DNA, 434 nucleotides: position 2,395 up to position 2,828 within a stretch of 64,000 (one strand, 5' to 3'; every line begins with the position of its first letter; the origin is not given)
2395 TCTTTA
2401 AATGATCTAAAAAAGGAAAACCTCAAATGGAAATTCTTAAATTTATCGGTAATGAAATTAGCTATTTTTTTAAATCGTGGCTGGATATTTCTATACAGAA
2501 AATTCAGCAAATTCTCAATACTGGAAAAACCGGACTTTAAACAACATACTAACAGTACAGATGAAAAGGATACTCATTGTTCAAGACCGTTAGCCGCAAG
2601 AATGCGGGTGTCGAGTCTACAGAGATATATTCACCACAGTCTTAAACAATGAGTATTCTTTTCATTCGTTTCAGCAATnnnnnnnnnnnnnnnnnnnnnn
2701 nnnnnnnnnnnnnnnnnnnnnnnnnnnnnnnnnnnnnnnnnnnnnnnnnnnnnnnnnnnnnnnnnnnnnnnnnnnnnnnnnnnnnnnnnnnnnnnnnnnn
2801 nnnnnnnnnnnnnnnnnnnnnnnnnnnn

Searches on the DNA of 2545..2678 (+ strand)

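Call 22: build_rna_model(alignment_id=A2)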
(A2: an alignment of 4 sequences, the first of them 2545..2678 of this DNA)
Model R1 built from alignment A2 (4 sequences, 138 columns); structure: RNAalifold consensus.
model positions 135; base pairs 37; branch points 0; effective number of sequences 1.23; information 0.59 bits per position. Calibrated on 0.2 Mb of random sequence (short: E-values are rough).
structure used (alignment columns):
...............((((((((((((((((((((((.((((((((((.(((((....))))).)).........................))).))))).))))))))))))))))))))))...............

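Call 23: search_with_rna_model(model_id=R1, source=window, filters=off, max_evalue=10)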
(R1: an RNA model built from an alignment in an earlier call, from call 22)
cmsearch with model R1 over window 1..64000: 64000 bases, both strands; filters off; matches with E-value up to 10: 19.
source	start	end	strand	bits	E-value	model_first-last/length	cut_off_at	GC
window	12998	13132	+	156.3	1.1e-35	1-135/135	no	0.48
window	33584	33717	-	146.3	3.2e-33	1-135/135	no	0.43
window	15374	15507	+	139.5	1.4e-31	1-135/135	no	0.45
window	2545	2678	+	137.8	3.8e-31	1-135/135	no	0.39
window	33581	33715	+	66.8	8.7e-14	1-135/135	no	0.43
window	13001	13135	-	66.6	9.9e-14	1-135/135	no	0.49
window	2548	2681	-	66.2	1.2e-13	1-135/135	no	0.38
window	3487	3604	+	43.2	5.2e-08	1-135/135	no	0.42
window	20288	20404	+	41.1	1.7e-07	1-135/135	no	0.46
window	15377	15510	-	39.2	5.1e-07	1-135/135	no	0.44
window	60735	60861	+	23.3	0.0039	1-135/135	no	0.39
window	2242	2304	+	17.9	0.082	1-135/135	no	0.33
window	9019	9075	-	15.7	0.28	1-135/135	no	0.33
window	36756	36818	-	11.6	2.8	1-135/135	no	0.35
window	3440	3498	-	11.3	3.2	1-135/135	no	0.39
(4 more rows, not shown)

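Call 27: search_with_rna_model(model_id=R1, sources=[L038, L039, L040, L041, L042, L001], filters=off, max_evalue=1)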
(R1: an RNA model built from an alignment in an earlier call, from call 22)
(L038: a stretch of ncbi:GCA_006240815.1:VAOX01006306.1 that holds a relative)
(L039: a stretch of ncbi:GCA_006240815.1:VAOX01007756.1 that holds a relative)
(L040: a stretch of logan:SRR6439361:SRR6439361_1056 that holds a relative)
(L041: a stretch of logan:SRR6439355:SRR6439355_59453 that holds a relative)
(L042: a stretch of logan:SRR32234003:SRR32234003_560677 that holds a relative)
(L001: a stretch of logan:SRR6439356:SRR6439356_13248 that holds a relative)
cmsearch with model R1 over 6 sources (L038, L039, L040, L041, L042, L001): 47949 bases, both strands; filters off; matches with E-value up to 1: 7.
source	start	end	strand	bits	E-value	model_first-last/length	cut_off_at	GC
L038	6287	6420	+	137.8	2.9e-31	1-135/135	no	0.39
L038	6290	6423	-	66.2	9.2e-14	1-135/135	no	0.38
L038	7229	7346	+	45.6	1e-08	1-135/135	no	0.41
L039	12411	12537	-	23.3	0.0029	1-135/135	no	0.39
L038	5984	6046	+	17.9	0.062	1-135/135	no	0.33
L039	9079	9165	+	14.9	0.33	16-123/135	no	0.53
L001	4764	4800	-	13.8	0.6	44-95/135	no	0.51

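Call 30: search_with_rna_model(model_id=R1, sources=[L043, L044, L045, L046, L047, L048, L049, L050, L051, L052, L053, L054, L055, L056, L057, L058, L059, L060, L061, L062, L063, L064, L065, L066, L067, L068, L069, L070, L071, L072, L073, L074, L075, L076, L077, L078, L079, L080, L081, L082, L083, L084, L085, L086, L087, L088, L089, L090, L091, L092, L093, L094, L095, L096, L097, L098, L099, L100, L101, L102, L103, L104, L105, L106, L107, L108, L109, L110, L111, L112, L113, L114, L115, L116, L117, L118, L119, L120, L121, L122], filters=default, max_evalue=0.00001, make_alignment=true)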
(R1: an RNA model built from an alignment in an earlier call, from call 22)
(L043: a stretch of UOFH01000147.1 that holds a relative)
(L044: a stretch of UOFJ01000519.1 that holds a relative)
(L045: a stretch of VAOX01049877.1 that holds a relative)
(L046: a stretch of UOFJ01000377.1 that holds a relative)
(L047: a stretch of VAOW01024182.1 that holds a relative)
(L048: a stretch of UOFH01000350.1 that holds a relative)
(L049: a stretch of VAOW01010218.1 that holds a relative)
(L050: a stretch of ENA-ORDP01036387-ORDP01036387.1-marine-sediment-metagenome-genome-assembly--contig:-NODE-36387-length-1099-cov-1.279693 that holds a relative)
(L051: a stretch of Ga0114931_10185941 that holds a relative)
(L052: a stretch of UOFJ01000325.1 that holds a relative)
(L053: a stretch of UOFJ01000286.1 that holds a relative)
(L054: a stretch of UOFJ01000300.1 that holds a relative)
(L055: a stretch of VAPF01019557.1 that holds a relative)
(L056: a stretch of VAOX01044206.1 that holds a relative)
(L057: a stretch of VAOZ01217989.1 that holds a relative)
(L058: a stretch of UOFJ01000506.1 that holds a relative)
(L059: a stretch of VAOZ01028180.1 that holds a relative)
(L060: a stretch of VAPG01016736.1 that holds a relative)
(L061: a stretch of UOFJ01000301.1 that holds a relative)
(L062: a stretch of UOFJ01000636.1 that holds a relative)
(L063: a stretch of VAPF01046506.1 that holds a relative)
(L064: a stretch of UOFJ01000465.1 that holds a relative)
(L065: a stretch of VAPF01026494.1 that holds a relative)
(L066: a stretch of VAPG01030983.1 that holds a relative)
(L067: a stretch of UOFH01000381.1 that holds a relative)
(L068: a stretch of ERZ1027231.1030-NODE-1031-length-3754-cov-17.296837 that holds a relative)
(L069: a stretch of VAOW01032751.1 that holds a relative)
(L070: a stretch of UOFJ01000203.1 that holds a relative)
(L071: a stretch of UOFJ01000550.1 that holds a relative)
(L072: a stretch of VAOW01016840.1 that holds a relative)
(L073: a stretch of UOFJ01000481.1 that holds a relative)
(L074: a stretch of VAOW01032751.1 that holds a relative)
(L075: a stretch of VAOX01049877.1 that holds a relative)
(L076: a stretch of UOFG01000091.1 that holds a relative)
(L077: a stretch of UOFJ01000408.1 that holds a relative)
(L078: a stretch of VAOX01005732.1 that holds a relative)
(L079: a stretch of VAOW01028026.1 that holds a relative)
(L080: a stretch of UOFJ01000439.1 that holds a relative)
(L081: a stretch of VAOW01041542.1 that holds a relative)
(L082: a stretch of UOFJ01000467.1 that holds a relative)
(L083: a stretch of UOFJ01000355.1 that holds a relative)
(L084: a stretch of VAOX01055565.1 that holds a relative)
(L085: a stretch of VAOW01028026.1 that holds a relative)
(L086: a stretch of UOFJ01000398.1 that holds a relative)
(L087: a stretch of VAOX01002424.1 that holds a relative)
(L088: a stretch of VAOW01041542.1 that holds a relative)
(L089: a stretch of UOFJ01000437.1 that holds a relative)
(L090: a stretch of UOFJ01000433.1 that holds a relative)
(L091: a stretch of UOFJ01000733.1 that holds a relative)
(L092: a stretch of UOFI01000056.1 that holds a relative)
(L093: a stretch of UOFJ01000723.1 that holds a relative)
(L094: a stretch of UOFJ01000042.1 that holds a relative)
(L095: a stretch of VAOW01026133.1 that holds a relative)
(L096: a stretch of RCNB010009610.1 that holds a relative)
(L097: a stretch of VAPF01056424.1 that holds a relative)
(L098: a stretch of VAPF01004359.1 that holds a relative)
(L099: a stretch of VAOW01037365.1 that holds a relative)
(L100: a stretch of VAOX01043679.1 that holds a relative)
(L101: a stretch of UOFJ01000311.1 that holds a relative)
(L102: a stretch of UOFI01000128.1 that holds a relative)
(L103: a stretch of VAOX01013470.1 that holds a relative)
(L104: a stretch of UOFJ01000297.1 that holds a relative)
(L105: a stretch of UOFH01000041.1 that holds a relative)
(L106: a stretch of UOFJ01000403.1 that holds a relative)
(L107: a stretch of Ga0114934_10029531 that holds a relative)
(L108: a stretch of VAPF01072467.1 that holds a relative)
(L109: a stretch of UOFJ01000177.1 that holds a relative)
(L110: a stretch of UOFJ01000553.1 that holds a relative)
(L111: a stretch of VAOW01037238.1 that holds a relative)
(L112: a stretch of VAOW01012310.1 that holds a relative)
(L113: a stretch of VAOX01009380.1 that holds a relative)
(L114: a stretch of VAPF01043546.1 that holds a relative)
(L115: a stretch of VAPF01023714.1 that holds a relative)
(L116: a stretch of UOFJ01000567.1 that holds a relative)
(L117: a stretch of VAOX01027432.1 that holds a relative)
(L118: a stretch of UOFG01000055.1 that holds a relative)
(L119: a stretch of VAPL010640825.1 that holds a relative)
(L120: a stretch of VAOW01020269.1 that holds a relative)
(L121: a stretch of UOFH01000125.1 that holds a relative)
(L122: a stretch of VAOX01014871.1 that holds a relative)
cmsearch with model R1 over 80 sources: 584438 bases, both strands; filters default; matches with E-value up to 0.00001: 159.
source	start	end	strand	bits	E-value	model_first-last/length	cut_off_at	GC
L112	4195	4329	-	154.5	2.8e-34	1-135/135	no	0.41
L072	3744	3878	-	153.3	5.5e-34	1-135/135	no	0.39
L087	780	914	-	150.3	3e-33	1-135/135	no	0.39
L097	2296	2430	+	150.3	3e-33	1-135/135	no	0.39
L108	5589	5723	+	148.7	7.4e-33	1-135/135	no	0.41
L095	7181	7315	+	148.7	7.5e-33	1-135/135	no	0.42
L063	6115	6249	+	147.3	1.6e-32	1-135/135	no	0.44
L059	3004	3137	-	145.9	3.6e-32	1-135/135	no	0.41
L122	5798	5931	+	145.9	3.6e-32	1-135/135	no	0.41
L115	1265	1399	-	145.2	5.3e-32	1-135/135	no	0.44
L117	10019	10153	+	144.5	7.7e-32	1-135/135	no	0.47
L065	3670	3805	-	143.9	1.1e-31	1-135/135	no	0.38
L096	2230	2364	-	143.5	1.4e-31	1-135/135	no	0.46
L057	70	203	-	143.3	1.5e-31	1-135/135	no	0.46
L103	1629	1763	+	140.2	9.1e-31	1-135/135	no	0.39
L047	3645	3779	+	139.8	1.1e-30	1-135/135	no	0.39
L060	2656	2790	-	139.8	1.1e-30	1-135/135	no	0.41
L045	3604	3739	-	139.1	1.7e-30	1-135/135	no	0.43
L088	5064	5199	-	139.1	1.7e-30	1-135/135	no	0.43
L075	4628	4762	-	137.6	3.9e-30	1-135/135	no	0.44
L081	6820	6954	-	137.6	3.9e-30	1-135/135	no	0.44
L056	2624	2758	-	136.6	6.8e-30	1-135/135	no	0.44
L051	1382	1516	-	136.4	7.6e-30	1-135/135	no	0.39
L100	1262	1395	-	134.9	1.8e-29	1-135/135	no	0.43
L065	10326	10460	-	134.6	2.1e-29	1-135/135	no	0.46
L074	4264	4398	-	134.5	2.2e-29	1-135/135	no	0.5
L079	949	1082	-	134.2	2.5e-29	1-135/135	no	0.43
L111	569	703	+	132.1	8.6e-29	1-135/135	no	0.44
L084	5748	5881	-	131.2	1.4e-28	1-135/135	no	0.46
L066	8718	8852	-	128.7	5.9e-28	1-135/135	no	0.44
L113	6277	6411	+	128.7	5.9e-28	1-135/135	no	0.44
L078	4337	4473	-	127.4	1.2e-27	1-135/135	no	0.39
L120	1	116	-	126.6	1.9e-27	1-116/135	3'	0.45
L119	1119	1253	+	124.5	6.1e-27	1-135/135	no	0.47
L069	12927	13061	-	124.4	6.4e-27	1-135/135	no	0.47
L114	1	114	-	120.2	6.9e-26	1-114/135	3'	0.45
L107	1371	1503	-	119.4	1.1e-25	1-135/135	no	0.4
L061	3347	3481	+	119.1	1.3e-25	1-135/135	no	0.46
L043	6378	6512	+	117.2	3.8e-25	1-135/135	no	0.53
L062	237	371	-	117.1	3.9e-25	1-135/135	no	0.47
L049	561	695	+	116.4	5.8e-25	1-135/135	no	0.45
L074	2104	2235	-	112.8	4.6e-24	1-135/135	no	0.42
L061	467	601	-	112.7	4.8e-24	1-135/135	no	0.55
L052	2942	3076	+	110.5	1.6e-23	1-135/135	no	0.48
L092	5154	5288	-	108.1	6.5e-23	1-135/135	no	0.44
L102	126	259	-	107.7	8.1e-23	1-135/135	no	0.46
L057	656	789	-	107.2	1.1e-22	1-135/135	no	0.42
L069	6126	6259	+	107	1.2e-22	1-135/135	no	0.45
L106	4979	5114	-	106.9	1.2e-22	1-135/135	no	0.56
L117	11214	11348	+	106.4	1.7e-22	1-135/135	no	0.41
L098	9995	10093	-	101.9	2e-21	37-135/135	5'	0.44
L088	6196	6326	+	101.4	2.7e-21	1-135/135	no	0.5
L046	2836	2970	-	100.2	5.5e-21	1-135/135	no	0.53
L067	418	552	+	99.9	6.5e-21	1-135/135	no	0.52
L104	2859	2994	-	99.3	9.1e-21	1-135/135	no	0.51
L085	2650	2783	+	98.7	1.3e-20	1-135/135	no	0.46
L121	2730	2864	-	98.6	1.3e-20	1-135/135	no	0.53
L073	9603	9737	+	98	1.9e-20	1-135/135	no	0.53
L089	21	155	+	98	1.9e-20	1-135/135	no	0.53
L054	2502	2636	-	97.7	2.2e-20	1-135/135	no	0.54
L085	4724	4857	+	97.5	2.5e-20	1-135/135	no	0.45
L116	351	485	+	97.3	2.8e-20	1-135/135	no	0.53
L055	1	96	+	97.2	3e-20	40-135/135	5'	0.45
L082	5175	5309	+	97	3.4e-20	1-135/135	no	0.53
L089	4418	4552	-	96.9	3.4e-20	1-135/135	no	0.53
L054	14061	14195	-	96.4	4.6e-20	1-135/135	no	0.51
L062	11694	11832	-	96.2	5.3e-20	1-135/135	no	0.47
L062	9087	9221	+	95.8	6.3e-20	1-135/135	no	0.5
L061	1582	1716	-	95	1e-19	1-135/135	no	0.53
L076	4445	4579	-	95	1e-19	1-135/135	no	0.53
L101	1907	2041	-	95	1e-19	1-135/135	no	0.53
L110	225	359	+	95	1e-19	1-135/135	no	0.53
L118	2249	2383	+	95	1e-19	1-135/135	no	0.53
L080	1643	1777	+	94.9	1.1e-19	1-135/135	no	0.54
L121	3002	3136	-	94.9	1.1e-19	1-135/135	no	0.54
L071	1945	2079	+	94.8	1.1e-19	1-135/135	no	0.51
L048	1234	1368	+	94.5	1.4e-19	1-135/135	no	0.54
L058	7736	7870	-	93.9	1.9e-19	1-135/135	no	0.52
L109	5405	5539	-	93.6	2.3e-19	1-135/135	no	0.53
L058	8641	8775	-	93.5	2.3e-19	1-135/135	no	0.5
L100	3188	3319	-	93.3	2.6e-19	1-135/135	no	0.39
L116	1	116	+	92.2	4.9e-19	20-135/135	5'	0.52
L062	4223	4357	+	90.9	1e-18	1-135/135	no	0.53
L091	3035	3169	-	90.4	1.3e-18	1-135/135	no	0.53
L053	8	127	+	90.4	1.4e-18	16-135/135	no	0.52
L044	506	640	-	89.6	2.1e-18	1-135/135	no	0.53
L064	37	171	+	89.6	2.1e-18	1-135/135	no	0.53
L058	6174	6307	+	88.8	3.4e-18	1-135/135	no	0.45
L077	1368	1502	-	87.7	6.2e-18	1-135/135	no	0.54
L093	3708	3842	-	86.3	1.3e-17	1-135/135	no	0.56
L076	14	148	-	86.2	1.4e-17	1-135/135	no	0.53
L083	12416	12555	+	85.6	2e-17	1-135/135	no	0.51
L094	8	127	+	85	2.8e-17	16-135/135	no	0.52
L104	6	125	+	85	2.8e-17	16-135/135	no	0.52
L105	8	127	+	85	2.8e-17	16-135/135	no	0.52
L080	1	107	+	81.3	2.2e-16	29-135/135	5'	0.5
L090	1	106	+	81.2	2.4e-16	30-135/135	5'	0.51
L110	3359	3493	-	80.6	3.4e-16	1-135/135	no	0.53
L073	3820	3954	+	78.7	9.7e-16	1-135/135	no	0.53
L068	2649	2773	-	75.6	5.5e-15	1-135/135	no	0.42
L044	4310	4445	+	74.5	1e-14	1-135/135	no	0.41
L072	3741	3875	+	73.7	1.7e-14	1-135/135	no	0.4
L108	5592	5726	-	73.3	2.1e-14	1-135/135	no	0.41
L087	777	911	+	72.8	2.7e-14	1-135/135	no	0.39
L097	2299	2433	-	72.8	2.7e-14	1-135/135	no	0.39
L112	4192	4326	+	72.7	2.9e-14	1-135/135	no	0.41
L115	1262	1396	+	68.6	2.9e-13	1-135/135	no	0.44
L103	1632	1766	-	68.3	3.5e-13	1-135/135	no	0.39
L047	3648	3782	-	68.1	3.8e-13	1-135/135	no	0.39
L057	67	200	+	68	4e-13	1-135/135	no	0.46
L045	3601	3736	+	67.9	4.3e-13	1-135/135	no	0.43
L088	5061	5196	+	67.9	4.3e-13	1-135/135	no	0.43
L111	572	706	-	67.9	4.4e-13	1-135/135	no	0.44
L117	10022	10156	-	67.8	4.6e-13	1-135/135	no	0.47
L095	7184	7318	-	67.3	6.2e-13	1-135/135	no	0.42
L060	2653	2787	+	66.7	8.4e-13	1-135/135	no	0.4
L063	6118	6252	-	66.5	9.4e-13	1-135/135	no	0.43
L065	3667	3802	+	65.6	1.5e-12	1-135/135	no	0.39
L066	8715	8849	+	65.6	1.6e-12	1-135/135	no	0.43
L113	6280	6414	-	65.6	1.6e-12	1-135/135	no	0.43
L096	2227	2361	+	64.3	3.2e-12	1-135/135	no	0.45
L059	3001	3134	+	64.1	3.6e-12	1-135/135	no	0.4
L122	5801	5934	-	64.1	3.6e-12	1-135/135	no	0.4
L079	946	1079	+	63.2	6.3e-12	1-135/135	no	0.44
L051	1379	1513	+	62.7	8e-12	1-135/135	no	0.39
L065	10323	10457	+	62.7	8.3e-12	1-135/135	no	0.45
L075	4625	4759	+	62.2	1e-11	1-135/135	no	0.44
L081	6817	6951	+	62.2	1e-11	1-135/135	no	0.44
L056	2621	2755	+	61.1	2e-11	1-135/135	no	0.44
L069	12924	13058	+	60.9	2.2e-11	1-135/135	no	0.46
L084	5745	5878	+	60.1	3.6e-11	1-135/135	no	0.45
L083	7821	7905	+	57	2e-10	1-135/135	no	0.33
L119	1122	1256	-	56.7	2.4e-10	1-135/135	no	0.46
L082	1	89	+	56.5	2.6e-10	47-135/135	5'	0.49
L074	4261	4395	+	56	3.4e-10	1-135/135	no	0.49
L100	1259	1392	+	56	3.6e-10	1-135/135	no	0.43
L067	1635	1746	+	54.3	9.4e-10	1-135/135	no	0.49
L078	4334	4470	+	54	1.1e-09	1-135/135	no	0.39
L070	2999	3089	+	51.4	4.8e-09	1-91/135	3'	0.6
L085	3511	3559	+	48.6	2.3e-08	45-93/135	no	0.55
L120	1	113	+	48.1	3e-08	23-135/135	5'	0.45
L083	7824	7908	-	45.3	1.5e-07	1-135/135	no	0.32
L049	564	698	-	44.6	2.2e-07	1-135/135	no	0.47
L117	11217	11351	-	44.2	2.7e-07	1-135/135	no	0.42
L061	3350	3484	-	44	3.1e-07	1-135/135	no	0.46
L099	9665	9791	+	43.7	3.6e-07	1-135/135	no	0.39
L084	5588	5717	-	42.5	6.9e-07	1-135/135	no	0.46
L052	2945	3079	-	42.4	7.4e-07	1-135/135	no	0.48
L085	4727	4860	-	42.3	7.8e-07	1-135/135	no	0.45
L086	2469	2549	+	42.1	9e-07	1-81/135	3'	0.64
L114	3149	3277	+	41.9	9.8e-07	1-135/135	no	0.38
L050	29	152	-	41.8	1e-06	1-135/135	no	0.47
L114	1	111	+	41.7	1.1e-06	25-135/135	5'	0.45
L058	6177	6310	-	41.6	1.2e-06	1-135/135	no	0.45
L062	234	368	+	41.1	1.5e-06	1-135/135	no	0.47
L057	653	786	+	40.4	2.3e-06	1-135/135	no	0.43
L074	2101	2234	+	39.8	3.3e-06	1-135/135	no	0.4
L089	1331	1468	+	38.8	5.6e-06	1-135/135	no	0.32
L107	1368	1500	+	37.9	9.4e-06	1-135/135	no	0.41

Alignment A3: 150 matches aligned to the model, 212 columns, each read 5' to 3' on its own strand. Consensus structure (alignment columns), stored with it:
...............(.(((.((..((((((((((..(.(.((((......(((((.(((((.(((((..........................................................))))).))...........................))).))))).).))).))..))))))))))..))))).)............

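Call 49: search_with_rna_model(model_id=R1, sources=[L160, L161, L162], filters=off, max_evalue=1)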
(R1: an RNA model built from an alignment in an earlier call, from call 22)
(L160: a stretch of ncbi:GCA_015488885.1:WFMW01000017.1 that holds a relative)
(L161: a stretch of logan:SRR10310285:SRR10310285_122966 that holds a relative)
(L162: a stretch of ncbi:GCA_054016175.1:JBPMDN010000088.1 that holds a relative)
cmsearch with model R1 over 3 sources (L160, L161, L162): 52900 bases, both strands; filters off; matches with E-value up to 1: 6.
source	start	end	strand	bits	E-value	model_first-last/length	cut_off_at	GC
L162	13434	13502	-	15.3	0.28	1-135/135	no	0.39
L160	293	394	-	14.5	0.46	1-135/135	no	0.48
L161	293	394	-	14.5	0.46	1-135/135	no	0.48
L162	13437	13493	+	14.3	0.51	1-135/135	no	0.37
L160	5980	6039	-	13.5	0.79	1-135/135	no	0.32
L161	5980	6039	-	13.5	0.79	1-135/135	no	0.32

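Call 100: search_with_rna_model(model_id=R1, sources=[L002, L003, L004, L005, L006, L007, L008, L009, L010, L011, L012, L013, L014, L015, L016, L017, L018, L019, L020, L021, L022, L023, L024, L025, L026, L027, L028, L029, L030, L031, L032, L033, L034, L035, L036, L037, L164, L165, L163], filters=default, max_evalue=1)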
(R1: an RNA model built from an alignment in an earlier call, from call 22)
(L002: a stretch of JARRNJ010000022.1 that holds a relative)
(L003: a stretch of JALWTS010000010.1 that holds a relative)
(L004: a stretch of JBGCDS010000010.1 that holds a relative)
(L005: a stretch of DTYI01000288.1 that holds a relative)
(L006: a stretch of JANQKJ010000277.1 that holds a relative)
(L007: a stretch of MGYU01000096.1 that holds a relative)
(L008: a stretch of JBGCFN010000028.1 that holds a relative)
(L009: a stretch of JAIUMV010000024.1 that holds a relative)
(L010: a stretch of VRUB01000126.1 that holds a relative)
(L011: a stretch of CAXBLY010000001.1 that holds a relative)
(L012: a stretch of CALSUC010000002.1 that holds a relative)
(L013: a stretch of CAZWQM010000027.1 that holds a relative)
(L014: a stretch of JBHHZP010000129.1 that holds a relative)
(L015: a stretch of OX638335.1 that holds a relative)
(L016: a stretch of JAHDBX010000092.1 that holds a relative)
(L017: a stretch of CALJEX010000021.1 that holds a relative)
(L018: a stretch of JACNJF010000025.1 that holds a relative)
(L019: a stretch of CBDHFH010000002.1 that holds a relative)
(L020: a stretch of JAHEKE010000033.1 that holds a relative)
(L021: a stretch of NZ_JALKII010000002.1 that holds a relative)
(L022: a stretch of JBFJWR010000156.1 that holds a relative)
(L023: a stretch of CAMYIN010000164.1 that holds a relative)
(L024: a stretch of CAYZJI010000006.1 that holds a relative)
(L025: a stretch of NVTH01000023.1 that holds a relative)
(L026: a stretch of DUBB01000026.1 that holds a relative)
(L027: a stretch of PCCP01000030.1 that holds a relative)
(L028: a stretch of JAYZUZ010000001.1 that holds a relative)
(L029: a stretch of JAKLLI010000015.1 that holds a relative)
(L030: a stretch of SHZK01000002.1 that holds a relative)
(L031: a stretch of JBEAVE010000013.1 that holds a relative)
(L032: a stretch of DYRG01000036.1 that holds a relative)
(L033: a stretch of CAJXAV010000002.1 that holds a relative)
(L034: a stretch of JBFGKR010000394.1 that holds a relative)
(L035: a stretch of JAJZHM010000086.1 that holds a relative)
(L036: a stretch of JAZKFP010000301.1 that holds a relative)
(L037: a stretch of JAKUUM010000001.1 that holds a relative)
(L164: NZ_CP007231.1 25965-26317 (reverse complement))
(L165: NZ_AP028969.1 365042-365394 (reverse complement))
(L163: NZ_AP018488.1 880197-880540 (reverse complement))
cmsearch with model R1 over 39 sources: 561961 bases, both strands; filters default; matches with E-value up to 1: 2.
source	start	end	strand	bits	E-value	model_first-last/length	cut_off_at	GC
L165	124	229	+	53.2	1.7e-09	17-122/135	no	0.57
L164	124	229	+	53.2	1.7e-09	17-122/135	no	0.57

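Call 101: search_with_rna_model(model_id=R1, source=L164, filters=off, max_evalue=0.01, show_alignments=1)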
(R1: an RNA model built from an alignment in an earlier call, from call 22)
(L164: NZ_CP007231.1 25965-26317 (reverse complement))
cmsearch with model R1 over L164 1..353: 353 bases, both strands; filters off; matches with E-value up to 0.01: 1.
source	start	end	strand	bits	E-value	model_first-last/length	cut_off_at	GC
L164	124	229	+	53.2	1e-12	17-122/135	no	0.57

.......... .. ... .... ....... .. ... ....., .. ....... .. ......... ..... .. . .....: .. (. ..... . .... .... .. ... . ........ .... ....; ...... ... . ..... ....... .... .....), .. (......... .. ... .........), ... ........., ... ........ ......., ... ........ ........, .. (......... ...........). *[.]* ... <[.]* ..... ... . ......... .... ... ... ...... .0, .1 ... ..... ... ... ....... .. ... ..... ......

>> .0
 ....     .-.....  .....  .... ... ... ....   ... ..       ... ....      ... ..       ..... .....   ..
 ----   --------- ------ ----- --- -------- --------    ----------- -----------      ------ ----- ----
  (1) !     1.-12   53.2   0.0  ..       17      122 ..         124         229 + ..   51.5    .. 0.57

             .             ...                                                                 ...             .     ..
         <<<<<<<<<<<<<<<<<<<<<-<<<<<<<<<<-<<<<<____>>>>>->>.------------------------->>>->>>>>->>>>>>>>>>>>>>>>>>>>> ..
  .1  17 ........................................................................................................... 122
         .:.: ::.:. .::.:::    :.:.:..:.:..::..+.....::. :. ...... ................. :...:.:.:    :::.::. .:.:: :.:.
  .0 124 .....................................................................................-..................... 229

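Call 108: search_with_rna_model(model_id=R1, source=L169, filters=off, max_evalue=10, show_alignments=1)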
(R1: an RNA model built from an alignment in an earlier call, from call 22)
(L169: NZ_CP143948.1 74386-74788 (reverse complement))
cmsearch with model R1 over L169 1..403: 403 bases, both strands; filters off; matches with E-value up to 10: 3.
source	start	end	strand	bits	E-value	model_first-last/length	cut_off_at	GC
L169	338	382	+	3.6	1.6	1-135/135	no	0.2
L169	341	386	-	2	4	1-135/135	no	0.22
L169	166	189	-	0.6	8.5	27-112/135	no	0.71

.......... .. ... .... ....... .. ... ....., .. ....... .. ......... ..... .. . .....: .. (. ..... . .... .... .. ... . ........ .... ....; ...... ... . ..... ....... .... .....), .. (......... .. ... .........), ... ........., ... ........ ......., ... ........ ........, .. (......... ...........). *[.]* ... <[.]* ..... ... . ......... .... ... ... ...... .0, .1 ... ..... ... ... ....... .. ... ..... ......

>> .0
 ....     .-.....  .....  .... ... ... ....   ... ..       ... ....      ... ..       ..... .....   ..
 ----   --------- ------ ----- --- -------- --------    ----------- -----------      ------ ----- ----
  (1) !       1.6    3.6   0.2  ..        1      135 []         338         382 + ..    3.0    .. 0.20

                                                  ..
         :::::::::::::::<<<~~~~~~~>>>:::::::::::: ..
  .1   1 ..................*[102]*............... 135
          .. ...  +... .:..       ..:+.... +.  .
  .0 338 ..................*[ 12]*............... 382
